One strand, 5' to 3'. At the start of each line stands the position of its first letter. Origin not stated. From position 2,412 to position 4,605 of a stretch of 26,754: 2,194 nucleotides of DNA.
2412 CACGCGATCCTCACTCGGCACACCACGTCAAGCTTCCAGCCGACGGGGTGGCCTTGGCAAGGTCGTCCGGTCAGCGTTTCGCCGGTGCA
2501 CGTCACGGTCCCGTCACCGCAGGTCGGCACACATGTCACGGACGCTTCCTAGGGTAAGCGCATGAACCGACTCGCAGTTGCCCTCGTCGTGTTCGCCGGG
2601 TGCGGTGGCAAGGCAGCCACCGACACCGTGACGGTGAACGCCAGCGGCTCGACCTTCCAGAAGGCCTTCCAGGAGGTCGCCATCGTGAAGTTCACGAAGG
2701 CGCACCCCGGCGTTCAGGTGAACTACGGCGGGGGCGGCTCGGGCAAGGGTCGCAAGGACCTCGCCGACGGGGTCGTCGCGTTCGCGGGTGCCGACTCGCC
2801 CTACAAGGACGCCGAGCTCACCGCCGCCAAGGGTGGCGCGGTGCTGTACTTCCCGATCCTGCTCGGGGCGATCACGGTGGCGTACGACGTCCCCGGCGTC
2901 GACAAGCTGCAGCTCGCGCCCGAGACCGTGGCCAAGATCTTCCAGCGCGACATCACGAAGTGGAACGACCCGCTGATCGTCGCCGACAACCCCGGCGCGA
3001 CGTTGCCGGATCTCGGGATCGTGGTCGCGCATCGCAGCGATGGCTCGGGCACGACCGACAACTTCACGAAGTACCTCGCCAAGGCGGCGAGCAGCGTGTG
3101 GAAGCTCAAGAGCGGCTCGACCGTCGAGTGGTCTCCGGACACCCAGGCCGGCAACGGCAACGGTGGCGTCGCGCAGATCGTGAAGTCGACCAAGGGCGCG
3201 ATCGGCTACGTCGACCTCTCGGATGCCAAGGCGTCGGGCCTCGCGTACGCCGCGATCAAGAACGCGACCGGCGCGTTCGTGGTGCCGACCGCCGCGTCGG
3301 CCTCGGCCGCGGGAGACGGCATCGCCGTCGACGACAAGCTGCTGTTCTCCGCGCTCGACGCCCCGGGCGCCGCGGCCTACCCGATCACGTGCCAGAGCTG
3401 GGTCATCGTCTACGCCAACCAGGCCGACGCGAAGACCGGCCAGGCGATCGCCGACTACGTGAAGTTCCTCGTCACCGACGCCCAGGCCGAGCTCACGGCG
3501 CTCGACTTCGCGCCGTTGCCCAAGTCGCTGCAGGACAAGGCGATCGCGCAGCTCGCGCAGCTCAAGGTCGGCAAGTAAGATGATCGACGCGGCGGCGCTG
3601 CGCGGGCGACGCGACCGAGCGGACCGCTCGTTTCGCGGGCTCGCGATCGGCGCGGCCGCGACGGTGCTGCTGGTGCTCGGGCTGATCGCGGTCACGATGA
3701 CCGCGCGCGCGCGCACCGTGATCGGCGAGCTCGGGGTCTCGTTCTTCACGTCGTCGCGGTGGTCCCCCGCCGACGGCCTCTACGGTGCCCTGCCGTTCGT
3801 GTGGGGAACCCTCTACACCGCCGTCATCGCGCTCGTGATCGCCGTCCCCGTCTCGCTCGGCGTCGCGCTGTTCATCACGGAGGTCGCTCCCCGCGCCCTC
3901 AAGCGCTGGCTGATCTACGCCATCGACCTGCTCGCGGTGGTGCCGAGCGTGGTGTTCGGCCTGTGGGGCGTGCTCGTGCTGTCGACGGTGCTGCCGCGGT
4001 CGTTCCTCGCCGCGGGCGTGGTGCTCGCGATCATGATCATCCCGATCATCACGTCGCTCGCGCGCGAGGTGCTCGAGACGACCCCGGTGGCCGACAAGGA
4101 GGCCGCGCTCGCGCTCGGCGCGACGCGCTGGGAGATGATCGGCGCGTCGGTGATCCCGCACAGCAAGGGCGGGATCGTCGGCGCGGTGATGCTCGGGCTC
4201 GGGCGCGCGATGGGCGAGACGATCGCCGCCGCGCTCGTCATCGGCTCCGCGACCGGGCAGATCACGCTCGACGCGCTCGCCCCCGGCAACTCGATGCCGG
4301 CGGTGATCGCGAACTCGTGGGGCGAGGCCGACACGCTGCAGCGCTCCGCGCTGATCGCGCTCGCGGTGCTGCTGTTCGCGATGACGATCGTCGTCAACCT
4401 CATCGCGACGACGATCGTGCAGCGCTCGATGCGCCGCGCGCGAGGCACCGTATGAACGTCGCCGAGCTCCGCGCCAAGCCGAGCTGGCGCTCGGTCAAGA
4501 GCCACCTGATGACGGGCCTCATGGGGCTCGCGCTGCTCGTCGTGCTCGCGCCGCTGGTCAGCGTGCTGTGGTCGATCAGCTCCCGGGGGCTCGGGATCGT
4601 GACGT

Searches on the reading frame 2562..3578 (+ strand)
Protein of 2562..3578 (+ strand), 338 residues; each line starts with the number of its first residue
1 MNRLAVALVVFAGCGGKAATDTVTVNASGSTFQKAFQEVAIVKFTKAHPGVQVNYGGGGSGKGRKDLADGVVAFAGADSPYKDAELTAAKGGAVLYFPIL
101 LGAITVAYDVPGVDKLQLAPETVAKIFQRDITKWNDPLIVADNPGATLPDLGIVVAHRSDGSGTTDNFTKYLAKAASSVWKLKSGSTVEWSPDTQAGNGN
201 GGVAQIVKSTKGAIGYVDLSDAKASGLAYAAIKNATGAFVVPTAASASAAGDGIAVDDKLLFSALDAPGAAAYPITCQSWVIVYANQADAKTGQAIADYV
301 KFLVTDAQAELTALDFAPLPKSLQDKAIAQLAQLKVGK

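Call 5: search_protein_families(library=pfam, proteins=[window:2562-3578:+])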
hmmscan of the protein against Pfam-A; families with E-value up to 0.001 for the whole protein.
window:2562-3578:+ (338 aa): 3 families
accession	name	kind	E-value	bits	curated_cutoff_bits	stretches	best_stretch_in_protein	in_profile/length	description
PF12849.12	PBP_like_2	-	1.9e-44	152.9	27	1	19-306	4-266/267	PBP superfamily domain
PF01547.30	SBP_bac_1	-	4.5e-14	53.6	26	1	29-308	7-305/307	Bacterial extracellular solute-binding protein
PF12727.12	PBP_like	-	6.8e-08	32.3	27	1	44-246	4-180/193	PBP superfamily domain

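Call 8: search_protein_families(library=ncbifam, proteins=[window:2562-3578:+])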
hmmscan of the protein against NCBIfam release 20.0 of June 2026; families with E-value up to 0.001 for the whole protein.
window:2562-3578:+ (338 aa): 3 families
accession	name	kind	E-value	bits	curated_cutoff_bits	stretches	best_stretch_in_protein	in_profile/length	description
TIGR00975.1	3a0107s03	equivalog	5.6e-86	288.5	205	1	26-332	2-312/315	phosphate ABC transporter substrate-binding protein PstS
NF008171.0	PRK10918.1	equivalog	1.5e-49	168.9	339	1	19-327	23-329/346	phosphate ABC transporter substrate-binding protein PstS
TIGR02136.1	ptsS_2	subfamily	2.4e-27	95.9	206.6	1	18-233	31-233/295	phosphate ABC transporter substrate-binding protein PstS family protein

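Call 11: find_related_loci(query=window:2562-3578:+, collection=genome_contigs, flank=4000)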
Query window:2562-3578:+ (338 aa) in genome_contigs; peptide patterns used: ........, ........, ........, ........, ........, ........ (x = any residue, [..] = any of these).
181 stretches matched a pattern; 140 encode a relative of the query (tblastn E <= 1e-3); the best 80 are kept; 80 distinct loci.
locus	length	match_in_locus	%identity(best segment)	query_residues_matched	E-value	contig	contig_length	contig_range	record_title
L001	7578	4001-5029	70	5-336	1e-145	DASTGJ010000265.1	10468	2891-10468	MAG TPA_asm: Kofleriaceae bacterium isolate SMAG_U27 k141_51154, whole genome shotgun sequence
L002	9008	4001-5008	70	9-334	7e-142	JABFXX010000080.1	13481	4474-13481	MAG: Kofleriaceae bacterium isolate Bin8.14 NODE_2163_length_13481_cov_6.564581, whole genome shotgun sequence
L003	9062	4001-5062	62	1-336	8e-141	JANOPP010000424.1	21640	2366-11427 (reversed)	MAG: Myxococcales bacterium isolate VAR_4_metabat_47_sub VAR_4_k141_3360972, whole genome shotgun sequence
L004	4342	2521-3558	64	5-336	1e-141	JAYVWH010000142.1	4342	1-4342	MAG: Kofleriaceae bacterium isolate GL82_DN_concoct_89_sub GL82_DN_concoct_89_sub_141, whole genome shotgun sequence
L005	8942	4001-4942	70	23-336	2e-138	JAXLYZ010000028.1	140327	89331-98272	MAG: Myxococcota bacterium isolate STL-MYX26 C4.62.fa-28, whole genome shotgun sequence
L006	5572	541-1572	63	1-336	2e-137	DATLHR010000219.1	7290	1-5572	MAG TPA_asm: Kofleriaceae bacterium isolate SMAG_U13645 k141_3706392, whole genome shotgun sequence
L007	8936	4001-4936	68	22-335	3e-136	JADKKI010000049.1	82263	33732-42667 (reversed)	MAG: Myxococcales bacterium isolate Vibo_18-Q3-R45-57_MAXAC.190 tig00015441-10-821210, whole genome shotgun sequence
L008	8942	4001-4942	69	23-336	2e-135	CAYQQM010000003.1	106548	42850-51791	MAG TPA_asm: uncultured Kofleriaceae bacterium isolate SRP173033_co1_437 genome assembly, contig: NODE_243_length_106548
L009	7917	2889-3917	64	8-334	2e-135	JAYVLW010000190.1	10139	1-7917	MAG: Myxococcales bacterium isolate GL56_Down_metabat_34 GL56_Down_metabat_34_189, whole genome shotgun sequence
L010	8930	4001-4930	68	23-334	5e-135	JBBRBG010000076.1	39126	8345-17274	MAG: Haliangiales bacterium isolate Co_metawrap_2332 Cmw_2332_k141_19303703_length_39126_cov_11.0000, whole genome shotg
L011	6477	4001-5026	62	8-334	3e-133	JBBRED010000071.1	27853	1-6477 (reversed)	MAG: Haliangiales bacterium isolate Co_metawrap_2487 Cmw_2487_k141_4797973_length_27853_cov_7.0000, whole genome shotgun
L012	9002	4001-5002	64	7-334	3e-133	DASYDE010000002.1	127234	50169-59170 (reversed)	MAG TPA_asm: Kofleriaceae bacterium isolate SMAG_U4951 k141_4784830, whole genome shotgun sequence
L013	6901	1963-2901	65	24-336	7e-133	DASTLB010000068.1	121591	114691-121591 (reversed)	MAG TPA_asm: Kofleriaceae bacterium isolate SMAG_U2472 k141_771143, whole genome shotgun sequence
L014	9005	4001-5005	61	5-336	2e-132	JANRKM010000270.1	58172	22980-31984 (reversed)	MAG: Kofleriaceae bacterium isolate bins.76 k141_3715581, whole genome shotgun sequence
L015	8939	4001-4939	66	23-335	2e-131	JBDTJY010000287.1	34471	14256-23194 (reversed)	MAG: Kofleriaceae bacterium isolate cluster2_bin.64 k127_1142477, whole genome shotgun sequence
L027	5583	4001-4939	64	23-336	2e-123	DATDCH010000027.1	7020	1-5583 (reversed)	MAG TPA_asm: Kofleriaceae bacterium isolate SMAG_U143 k141_2054689, whole genome shotgun sequence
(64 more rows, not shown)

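Call 19: search_protein_families(library=ncbifam, proteins=[L007:1025-1729:+, L007:1726-3081:+, L007:3078-3761:+, L007:357-878:+, L012:3132-3896:+, L012:1860-3041:-, L027:2415-3116:+, L027:912-2324:-, L027:1285-2379:-, L027:3083-3811:-], max_evalue=1e-10)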
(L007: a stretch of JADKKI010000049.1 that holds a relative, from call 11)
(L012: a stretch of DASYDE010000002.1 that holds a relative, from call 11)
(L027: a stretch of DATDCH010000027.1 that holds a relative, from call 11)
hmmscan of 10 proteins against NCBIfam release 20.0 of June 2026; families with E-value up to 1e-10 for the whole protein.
L007:1025-1729:+ (234 aa): 54 families (the best 25 are shown)
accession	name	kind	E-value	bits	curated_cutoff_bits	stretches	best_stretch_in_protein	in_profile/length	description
TIGR02154.1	PhoB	equivalog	3.4e-73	245.7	296.2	1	1-225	1-225/226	phosphate regulon transcriptional regulator PhoB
NF053854.1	RespRegPhoBBctds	equivalog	2.6e-64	216.7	270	1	5-226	1-225/225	two-component system response regulator PhoB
NF008296.0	PRK11083.1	equivalog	2.8e-64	216.6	273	1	3-226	4-226/228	two-component system response regulator CreB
NF040689.1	MtrAB_MtrA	equivalog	7.4e-60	202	300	1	5-224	1-217/219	MtrAB system response regulator MtrA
NF040534.1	resp_reg_YycF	equivalog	2.3e-58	197.2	340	1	5-227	3-229/231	response regulator YycF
NF041733.1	resp_reg_CseB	equivalog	2.8e-56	190.4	350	1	5-226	3-227/228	two-component system response regulator CseB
NF007546.0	PRK10161.1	equivalog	3.8e-54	183.7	471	1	1-226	1-226/229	phosphate response regulator transcription factor PhoB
NF045944.1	ResRegRpaBCyano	equivalog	2.2e-53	181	330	1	6-226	1-228/229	response regulator transcription factor RpaB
NF007982.1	PRK10710.1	equivalog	4.9e-53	180.1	380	1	3-227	8-229/235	envelope stress response regulator BaeR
TIGR01387.1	cztR_silR_copR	subfamily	1.8e-51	174.9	279.2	1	5-224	1-217/218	heavy metal response regulator transcription factor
NF041734.1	resp_reg_RppA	equivalog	9.3e-51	172.4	250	1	3-226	1-228/229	two-component system response regulator RppA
NF007005.1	PRK09468.1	equivalog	1.3e-48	165.6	331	1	5-226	6-232/237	osmolarity response regulator transcription factor OmpR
NF033117.2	vanR_ACDEGLN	exception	1.6e-48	165.2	350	1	5-224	1-224/226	VanR-ABDEGLN family response regulator transcription factor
NF012227.0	AdeR_RR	equivalog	9.1e-44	149.7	340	1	4-226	13-237/239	efflux system response regulator transcription factor AdeR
NF007928.2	PRK10643.1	equivalog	2.9e-43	148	330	1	3-224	1-215/216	two-component system response regulator PmrA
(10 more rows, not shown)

L007:1726-3081:+ (451 aa): 74 families (the best 25 are shown)
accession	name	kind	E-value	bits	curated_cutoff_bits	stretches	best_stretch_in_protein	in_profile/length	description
NF046044.1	PnpS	equivalog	8.6e-95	318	400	1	71-446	7-390/390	two-component system histidine kinase PnpS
NF033092.0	HK_WalK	equivalog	1.1e-82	278.6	725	1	45-446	184-593/594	cell wall metabolism sensor histidine kinase WalK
TIGR02966.1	phoR_proteo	equivalog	1.6e-81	273.9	334.2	1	123-443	8-331/333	phosphate regulon sensor histidine kinase PhoR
NF040691.1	MtrAB_MtrB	equivalog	3.6e-53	181.3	450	1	215-449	260-494/507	MtrAB system histidine kinase MtrB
NF012163.2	BaeS_SmeS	equivalog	1.4e-52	179.1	500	1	219-434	233-445/457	sensor histidine kinase efflux regulator BaeS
NF047874.1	MASE3_PAS_HK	subfamily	1.6e-50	172.6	560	1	219-448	391-626/655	MASE3 domain-containing sensor histidine kinase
NF033093.1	HK_VicK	exception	3.2e-50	171.1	680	1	40-447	15-435/448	cell wall metabolism sensor histidine kinase VicK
NF008235.0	PRK11006.1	equivalog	4e-49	167.6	390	1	124-447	101-423/431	phosphate regulon sensor histidine kinase PhoR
NF041735.1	hist_kin_RppB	equivalog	6.8e-49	166.8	400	1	227-446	217-438/438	two-component system sensor histidine kinase RppB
NF007837.0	PRK10549.1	equivalog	4.1e-46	157.6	603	1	217-446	231-457/466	envelope stress sensor histidine kinase BaeS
NF045911.1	TCSHisKinNblS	equivalog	1.5e-45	155.7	1000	1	45-446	188-619/621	two-component system sensor histidine kinase NblS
TIGR01386.1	cztS_silS_copS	subfamily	4e-44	151.3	292.55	1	227-446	242-457/457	heavy metal sensor histidine kinase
NF008312.0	PRK11100.1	equivalog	2.8e-43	148.4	356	1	228-448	258-475/477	two-component system sensor histidine kinase CreC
TIGR02956.1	TMAO_torS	equivalog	3.2e-42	144.7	676.5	1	228-446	466-681/967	TMAO reductase system sensor histidine kinase/response regulator TorS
NF047465.1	hybrid_HK_LvrA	exception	3.8e-40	137.7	1200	1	221-446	197-421/819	hybrid histidine kinase/response regulator LvrA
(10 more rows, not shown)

L007:3078-3761:+ (227 aa): 2 families
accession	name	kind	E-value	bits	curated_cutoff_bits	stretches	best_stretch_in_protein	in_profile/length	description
TIGR02135.1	phoU_full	equivalog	5.7e-60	202.5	130.25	1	7-215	1-210/212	phosphate signaling complex protein PhoU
NF008332.0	PRK11115.1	equivalog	4.5e-49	167.1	342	1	6-220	11-225/239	phosphate signaling complex protein PhoU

L007:357-878:+ (173 aa): 0 families

L012:3132-3896:+ (254 aa): 0 families

L012:1860-3041:- (393 aa): 0 families

L027:2415-3116:+ (233 aa): 53 families (the best 25 are shown)
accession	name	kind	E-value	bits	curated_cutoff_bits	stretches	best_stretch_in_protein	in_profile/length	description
TIGR02154.1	PhoB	equivalog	5.7e-71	238.4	296.2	1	1-226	1-225/226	phosphate regulon transcriptional regulator PhoB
NF053854.1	RespRegPhoBBctds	equivalog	1.6e-61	207.5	270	1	5-226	1-224/225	two-component system response regulator PhoB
NF008296.0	PRK11083.1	equivalog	4.9e-61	206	273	1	2-226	3-225/228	two-component system response regulator CreB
NF040534.1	resp_reg_YycF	equivalog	1.8e-58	197.6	340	1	4-226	2-227/231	response regulator YycF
NF040689.1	MtrAB_MtrA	equivalog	2e-56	190.8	300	1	5-225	1-217/219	MtrAB system response regulator MtrA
NF041733.1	resp_reg_CseB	equivalog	2.7e-53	180.7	350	1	4-226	2-226/228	two-component system response regulator CseB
NF007546.0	PRK10161.1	equivalog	1.4e-50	172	471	1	1-227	1-226/229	phosphate response regulator transcription factor PhoB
NF007982.1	PRK10710.1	equivalog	2.7e-50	171.1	380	1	3-229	8-230/235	envelope stress response regulator BaeR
NF045944.1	ResRegRpaBCyano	equivalog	8.7e-49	165.9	330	1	6-226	1-227/229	response regulator transcription factor RpaB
TIGR01387.1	cztR_silR_copR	subfamily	6.1e-48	163.3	279.2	1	5-225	1-217/218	heavy metal response regulator transcription factor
NF007005.1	PRK09468.1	equivalog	4.2e-46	157.3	331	1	3-229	4-234/237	osmolarity response regulator transcription factor OmpR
NF041734.1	resp_reg_RppA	equivalog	5.9e-46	156.7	250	1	4-227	2-228/229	two-component system response regulator RppA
NF033117.2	vanR_ACDEGLN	exception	8.2e-46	156.4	350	1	5-225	1-224/226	VanR-ABDEGLN family response regulator transcription factor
NF012227.0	AdeR_RR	equivalog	3.2e-41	141.4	340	1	4-226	13-236/239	efflux system response regulator transcription factor AdeR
NF008567.0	PRK11517.1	equivalog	5.1e-41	140.5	353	1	4-229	2-221/223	response regulator transcription factor HprR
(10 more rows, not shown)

L027:912-2324:- (470 aa): 0 families

L027:1285-2379:- (364 aa): 0 families

L027:3083-3811:- (242 aa): 0 families

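Call 36: search_protein_families(library=pfam, proteins=[L012:1860-3041:-, L027:912-2324:-], max_evalue=0.01)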
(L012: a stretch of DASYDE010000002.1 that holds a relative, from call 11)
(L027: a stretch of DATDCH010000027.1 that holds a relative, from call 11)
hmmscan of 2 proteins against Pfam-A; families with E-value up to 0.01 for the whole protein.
L012:1860-3041:- (393 aa): 2 families
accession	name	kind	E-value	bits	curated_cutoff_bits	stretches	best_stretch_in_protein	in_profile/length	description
PF07396.17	Porin_O_P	-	4e-19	69.5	20.9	2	89-243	24-165/370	Phosphate-selective porin O and P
PF13505.12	OMP_b-brl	-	0.00047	20.8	28.7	1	277-385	54-167/175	Outer membrane protein beta-barrel domain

L027:912-2324:- (470 aa): 1 family
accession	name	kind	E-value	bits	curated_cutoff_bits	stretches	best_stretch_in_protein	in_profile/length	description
PF07396.17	Porin_O_P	-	0.0015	18.3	20.9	1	122-248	5-137/370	Phosphate-selective porin O and P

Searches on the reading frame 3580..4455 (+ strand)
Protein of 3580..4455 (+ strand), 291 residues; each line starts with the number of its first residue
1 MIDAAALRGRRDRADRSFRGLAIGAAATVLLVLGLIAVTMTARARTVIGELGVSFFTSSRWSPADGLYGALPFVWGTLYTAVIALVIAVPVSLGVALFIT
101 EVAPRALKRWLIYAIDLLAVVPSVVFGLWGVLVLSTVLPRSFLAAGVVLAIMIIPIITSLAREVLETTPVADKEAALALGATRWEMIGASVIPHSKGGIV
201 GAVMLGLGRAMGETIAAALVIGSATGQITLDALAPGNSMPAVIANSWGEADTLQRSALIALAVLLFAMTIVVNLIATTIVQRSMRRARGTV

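Call 5: search_protein_families(library=pfam, proteins=[window:3580-4455:+])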
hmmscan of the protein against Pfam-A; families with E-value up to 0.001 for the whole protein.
window:3580-4455:+ (291 aa): 1 family
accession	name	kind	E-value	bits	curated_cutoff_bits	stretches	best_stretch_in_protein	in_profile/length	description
PF00528.27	BPD_transp_1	-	9.4e-13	48.7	26.4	1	96-282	5-181/184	Binding-protein-dependent transport system inner membrane component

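Call 8: search_protein_families(library=ncbifam, proteins=[window:3580-4455:+])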
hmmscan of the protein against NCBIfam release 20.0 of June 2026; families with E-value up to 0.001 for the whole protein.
window:3580-4455:+ (291 aa): 11 families
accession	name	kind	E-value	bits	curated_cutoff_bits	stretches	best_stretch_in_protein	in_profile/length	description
TIGR02138.1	phosphate_pstC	equivalog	5.4e-73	245.6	196.45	1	16-282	2-294/296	phosphate ABC transporter permease subunit PstC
NF008435.0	PRK11275.1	equivalog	2.6e-66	223.9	502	2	142-284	170-313/319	phosphate ABC transporter permease PstC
TIGR00974.1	3a0107s02c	equivalog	6.6e-37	127.1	193.45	1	23-282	7-269/272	phosphate ABC transporter permease PstA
NF008430.0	PRK11268.1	equivalog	2.7e-16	59.5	439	1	20-282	30-292/295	phosphate ABC transporter permease PstA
NF038017.1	ABC_perm1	subfamily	3.9e-11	43.3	100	1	78-226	2-155/184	ABC transporter permease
TIGR02140.1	permease_CysW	equivalog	3.9e-07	29.8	329.1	1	73-282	48-257/261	sulfate ABC transporter permease subunit CysW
TIGR02141.1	modB_ABC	equivalog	1.5e-05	24.8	182.6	1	77-230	3-168/208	molybdate ABC transporter permease subunit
TIGR00969.1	3a0106s02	subfamily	1.5e-05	24.6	240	1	115-279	103-269/272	sulfate ABC transporter permease subunit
NF008208.0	PRK10971.1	equivalog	5.3e-05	22.8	415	1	140-227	138-225/277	sulfate/thiosulfate ABC transporter permease CysT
NF007963.0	PRK10683.1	equivalog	0.00035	20.1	489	1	148-223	195-265/317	putrescine ABC transporter permease PotH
TIGR02139.1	permease_CysT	equivalog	0.00046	19.8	246.1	1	141-275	129-258/265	sulfate ABC transporter permease subunit CysT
